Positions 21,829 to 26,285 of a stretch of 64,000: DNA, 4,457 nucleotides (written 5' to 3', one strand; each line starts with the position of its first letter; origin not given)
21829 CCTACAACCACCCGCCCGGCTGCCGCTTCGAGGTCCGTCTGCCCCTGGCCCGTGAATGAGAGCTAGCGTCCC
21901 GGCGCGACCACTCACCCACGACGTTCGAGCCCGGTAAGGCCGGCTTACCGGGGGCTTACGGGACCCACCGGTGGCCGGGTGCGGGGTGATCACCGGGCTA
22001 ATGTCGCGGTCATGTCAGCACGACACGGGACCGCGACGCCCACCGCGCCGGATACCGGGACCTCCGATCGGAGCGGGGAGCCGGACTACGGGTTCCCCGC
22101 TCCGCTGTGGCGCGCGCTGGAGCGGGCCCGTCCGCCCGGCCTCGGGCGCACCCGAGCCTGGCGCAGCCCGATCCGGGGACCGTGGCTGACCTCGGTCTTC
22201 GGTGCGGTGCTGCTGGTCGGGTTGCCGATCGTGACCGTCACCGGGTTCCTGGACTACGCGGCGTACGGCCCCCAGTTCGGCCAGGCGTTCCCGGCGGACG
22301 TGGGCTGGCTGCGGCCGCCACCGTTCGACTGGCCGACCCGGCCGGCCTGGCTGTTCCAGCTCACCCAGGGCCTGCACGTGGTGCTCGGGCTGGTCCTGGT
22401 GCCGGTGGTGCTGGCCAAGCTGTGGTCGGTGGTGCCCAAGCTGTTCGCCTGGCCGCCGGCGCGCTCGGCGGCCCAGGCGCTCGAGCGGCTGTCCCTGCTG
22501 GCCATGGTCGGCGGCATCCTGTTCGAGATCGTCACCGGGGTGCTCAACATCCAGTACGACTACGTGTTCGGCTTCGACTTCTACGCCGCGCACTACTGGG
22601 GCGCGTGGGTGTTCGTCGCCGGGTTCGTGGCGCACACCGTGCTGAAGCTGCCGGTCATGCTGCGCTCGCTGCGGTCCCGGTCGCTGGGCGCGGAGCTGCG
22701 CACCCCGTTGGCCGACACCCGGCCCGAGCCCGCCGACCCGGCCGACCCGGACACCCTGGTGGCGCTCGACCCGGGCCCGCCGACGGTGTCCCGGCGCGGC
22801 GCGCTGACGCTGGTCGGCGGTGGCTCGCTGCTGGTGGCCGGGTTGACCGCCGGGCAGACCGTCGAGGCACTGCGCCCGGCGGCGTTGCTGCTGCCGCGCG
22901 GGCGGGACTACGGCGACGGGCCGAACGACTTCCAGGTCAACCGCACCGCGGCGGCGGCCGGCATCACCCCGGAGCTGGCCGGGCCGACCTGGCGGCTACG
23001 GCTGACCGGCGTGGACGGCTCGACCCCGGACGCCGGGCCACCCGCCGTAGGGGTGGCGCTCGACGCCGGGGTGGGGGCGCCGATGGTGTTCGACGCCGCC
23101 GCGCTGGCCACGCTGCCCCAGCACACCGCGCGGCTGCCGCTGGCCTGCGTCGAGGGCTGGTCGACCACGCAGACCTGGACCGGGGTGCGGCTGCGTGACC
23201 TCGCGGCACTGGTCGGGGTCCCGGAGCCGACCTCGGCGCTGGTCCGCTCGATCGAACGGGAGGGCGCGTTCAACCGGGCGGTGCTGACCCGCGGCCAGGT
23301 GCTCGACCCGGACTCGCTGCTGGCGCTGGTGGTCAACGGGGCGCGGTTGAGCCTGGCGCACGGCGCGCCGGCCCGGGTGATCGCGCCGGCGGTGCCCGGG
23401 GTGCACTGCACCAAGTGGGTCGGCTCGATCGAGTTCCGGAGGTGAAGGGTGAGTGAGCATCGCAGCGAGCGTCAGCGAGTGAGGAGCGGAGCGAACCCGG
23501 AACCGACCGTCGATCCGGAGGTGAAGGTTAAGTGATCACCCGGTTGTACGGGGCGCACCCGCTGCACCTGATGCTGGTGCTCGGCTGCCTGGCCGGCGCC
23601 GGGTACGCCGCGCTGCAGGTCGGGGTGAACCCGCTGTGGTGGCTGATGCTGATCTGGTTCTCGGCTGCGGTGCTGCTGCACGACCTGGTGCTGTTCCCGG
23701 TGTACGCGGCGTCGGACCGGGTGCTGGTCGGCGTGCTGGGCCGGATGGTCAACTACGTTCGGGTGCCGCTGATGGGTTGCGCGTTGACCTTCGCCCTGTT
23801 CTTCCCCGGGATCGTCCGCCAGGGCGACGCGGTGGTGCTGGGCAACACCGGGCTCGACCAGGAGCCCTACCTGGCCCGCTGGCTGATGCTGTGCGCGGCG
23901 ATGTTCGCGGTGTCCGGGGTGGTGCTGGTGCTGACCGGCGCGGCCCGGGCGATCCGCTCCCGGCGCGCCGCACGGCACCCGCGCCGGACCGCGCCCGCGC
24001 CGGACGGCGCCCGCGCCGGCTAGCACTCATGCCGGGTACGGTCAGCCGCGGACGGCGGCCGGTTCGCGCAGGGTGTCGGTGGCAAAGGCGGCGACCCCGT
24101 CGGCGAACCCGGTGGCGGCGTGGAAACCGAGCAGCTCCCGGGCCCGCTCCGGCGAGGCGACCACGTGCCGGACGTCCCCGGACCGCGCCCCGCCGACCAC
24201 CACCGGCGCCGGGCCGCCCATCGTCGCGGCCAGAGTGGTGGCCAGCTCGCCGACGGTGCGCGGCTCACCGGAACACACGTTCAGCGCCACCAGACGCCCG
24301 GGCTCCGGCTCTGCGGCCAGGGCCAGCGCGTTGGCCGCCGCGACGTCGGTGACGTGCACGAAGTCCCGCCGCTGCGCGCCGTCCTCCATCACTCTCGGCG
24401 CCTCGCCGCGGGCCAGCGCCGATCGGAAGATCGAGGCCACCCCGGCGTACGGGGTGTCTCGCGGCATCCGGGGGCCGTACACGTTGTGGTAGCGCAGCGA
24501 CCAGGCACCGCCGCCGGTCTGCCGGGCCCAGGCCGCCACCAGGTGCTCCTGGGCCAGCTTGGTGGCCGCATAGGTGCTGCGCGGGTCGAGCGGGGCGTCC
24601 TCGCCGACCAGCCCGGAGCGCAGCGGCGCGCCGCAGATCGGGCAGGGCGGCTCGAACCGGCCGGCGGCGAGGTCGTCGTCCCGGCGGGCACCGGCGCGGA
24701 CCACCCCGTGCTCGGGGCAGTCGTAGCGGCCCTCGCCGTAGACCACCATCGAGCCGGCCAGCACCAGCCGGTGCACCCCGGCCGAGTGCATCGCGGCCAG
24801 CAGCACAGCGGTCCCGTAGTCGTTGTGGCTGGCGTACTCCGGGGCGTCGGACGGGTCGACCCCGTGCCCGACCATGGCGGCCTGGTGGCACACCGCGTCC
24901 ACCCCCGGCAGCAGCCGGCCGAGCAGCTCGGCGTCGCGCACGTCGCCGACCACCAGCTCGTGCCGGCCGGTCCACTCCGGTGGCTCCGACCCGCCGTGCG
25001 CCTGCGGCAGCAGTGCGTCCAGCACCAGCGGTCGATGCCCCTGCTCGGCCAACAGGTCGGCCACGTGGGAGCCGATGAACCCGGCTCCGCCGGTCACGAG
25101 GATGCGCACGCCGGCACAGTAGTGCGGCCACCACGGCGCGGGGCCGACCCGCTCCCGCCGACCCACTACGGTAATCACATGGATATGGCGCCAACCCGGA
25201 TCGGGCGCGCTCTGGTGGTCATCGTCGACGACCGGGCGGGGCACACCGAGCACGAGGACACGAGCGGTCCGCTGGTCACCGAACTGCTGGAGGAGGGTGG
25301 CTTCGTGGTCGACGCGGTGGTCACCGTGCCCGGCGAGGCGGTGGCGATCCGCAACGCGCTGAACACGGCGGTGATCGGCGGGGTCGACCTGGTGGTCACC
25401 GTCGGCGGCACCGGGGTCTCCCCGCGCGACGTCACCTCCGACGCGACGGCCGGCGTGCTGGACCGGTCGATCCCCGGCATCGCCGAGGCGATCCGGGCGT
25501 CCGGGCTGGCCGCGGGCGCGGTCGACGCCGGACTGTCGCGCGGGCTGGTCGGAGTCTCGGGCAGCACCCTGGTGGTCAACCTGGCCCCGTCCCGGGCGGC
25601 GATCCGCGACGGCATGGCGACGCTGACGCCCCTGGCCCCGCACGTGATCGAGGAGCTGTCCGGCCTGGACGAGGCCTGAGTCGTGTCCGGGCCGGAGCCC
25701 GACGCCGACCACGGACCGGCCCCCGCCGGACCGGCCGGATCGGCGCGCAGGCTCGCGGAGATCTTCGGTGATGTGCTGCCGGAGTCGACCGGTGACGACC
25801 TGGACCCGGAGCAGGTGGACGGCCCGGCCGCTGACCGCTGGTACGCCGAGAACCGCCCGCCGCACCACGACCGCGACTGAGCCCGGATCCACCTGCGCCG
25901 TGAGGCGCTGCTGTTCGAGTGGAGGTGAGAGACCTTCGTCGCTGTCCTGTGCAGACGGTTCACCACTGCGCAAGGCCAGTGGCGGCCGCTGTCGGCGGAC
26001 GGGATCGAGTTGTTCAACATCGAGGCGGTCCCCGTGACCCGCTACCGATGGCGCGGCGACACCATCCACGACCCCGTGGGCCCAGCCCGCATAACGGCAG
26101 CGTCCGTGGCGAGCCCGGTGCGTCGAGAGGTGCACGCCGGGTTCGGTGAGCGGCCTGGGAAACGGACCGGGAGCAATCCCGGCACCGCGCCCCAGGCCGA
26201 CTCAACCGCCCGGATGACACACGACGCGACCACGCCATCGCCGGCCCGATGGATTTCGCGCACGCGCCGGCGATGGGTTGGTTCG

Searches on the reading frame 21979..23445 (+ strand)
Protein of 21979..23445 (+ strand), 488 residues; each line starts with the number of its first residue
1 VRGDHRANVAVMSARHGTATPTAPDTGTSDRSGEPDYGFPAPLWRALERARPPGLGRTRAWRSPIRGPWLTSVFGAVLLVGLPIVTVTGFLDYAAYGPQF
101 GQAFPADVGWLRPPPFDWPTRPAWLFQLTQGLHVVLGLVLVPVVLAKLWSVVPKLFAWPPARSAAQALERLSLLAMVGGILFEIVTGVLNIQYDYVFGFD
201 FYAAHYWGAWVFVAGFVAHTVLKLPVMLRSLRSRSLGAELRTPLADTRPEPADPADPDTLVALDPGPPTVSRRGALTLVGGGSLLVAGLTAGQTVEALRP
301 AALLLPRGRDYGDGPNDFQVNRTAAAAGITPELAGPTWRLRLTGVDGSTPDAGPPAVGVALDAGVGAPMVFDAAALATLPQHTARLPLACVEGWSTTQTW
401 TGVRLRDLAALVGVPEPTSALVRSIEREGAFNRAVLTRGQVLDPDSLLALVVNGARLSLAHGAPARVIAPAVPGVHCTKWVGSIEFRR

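Call 79: search_protein_families(library=pfam, proteins=[window:21979-23445:+], max_evalue=0.00001)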
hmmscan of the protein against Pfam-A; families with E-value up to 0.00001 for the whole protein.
window:21979-23445:+ (488 aa): 1 family
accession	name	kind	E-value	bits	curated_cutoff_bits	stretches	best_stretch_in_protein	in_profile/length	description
PF00174.25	Oxidored_molyb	-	7.6e-20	71.6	24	1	361-487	16-161/169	Oxidoreductase molybdopterin binding domain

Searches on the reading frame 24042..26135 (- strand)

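Call 79: search_protein_families(library=pfam, proteins=[window:24042-26135:-], max_evalue=0.00001)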
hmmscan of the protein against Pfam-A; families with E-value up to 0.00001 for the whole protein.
window:24042-26135:- (697 aa): 5 families
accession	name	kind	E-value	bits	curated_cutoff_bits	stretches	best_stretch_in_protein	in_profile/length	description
PF01370.27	Epimerase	-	9.9e-45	153.2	20.9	2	512-611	129-233/240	NAD dependent epimerase/dehydratase family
PF16363.11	GDP_Man_Dehyd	-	6.3e-33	115.1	27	2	511-682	142-330/332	GDP-mannose 4,6 dehydratase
PF01073.25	3Beta_HSD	-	3.9e-11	43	22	1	346-468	1-122/280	3-beta hydroxysteroid dehydrogenase/isomerase family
PF13460.12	NAD_binding_10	-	1.9e-09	38.1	27.2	1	349-468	1-104/184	NAD(P)H-binding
PF02719.21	Polysacc_synt_2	-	2.5e-06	27.4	20.2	0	345-459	1-125/293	Polysaccharide biosynthesis protein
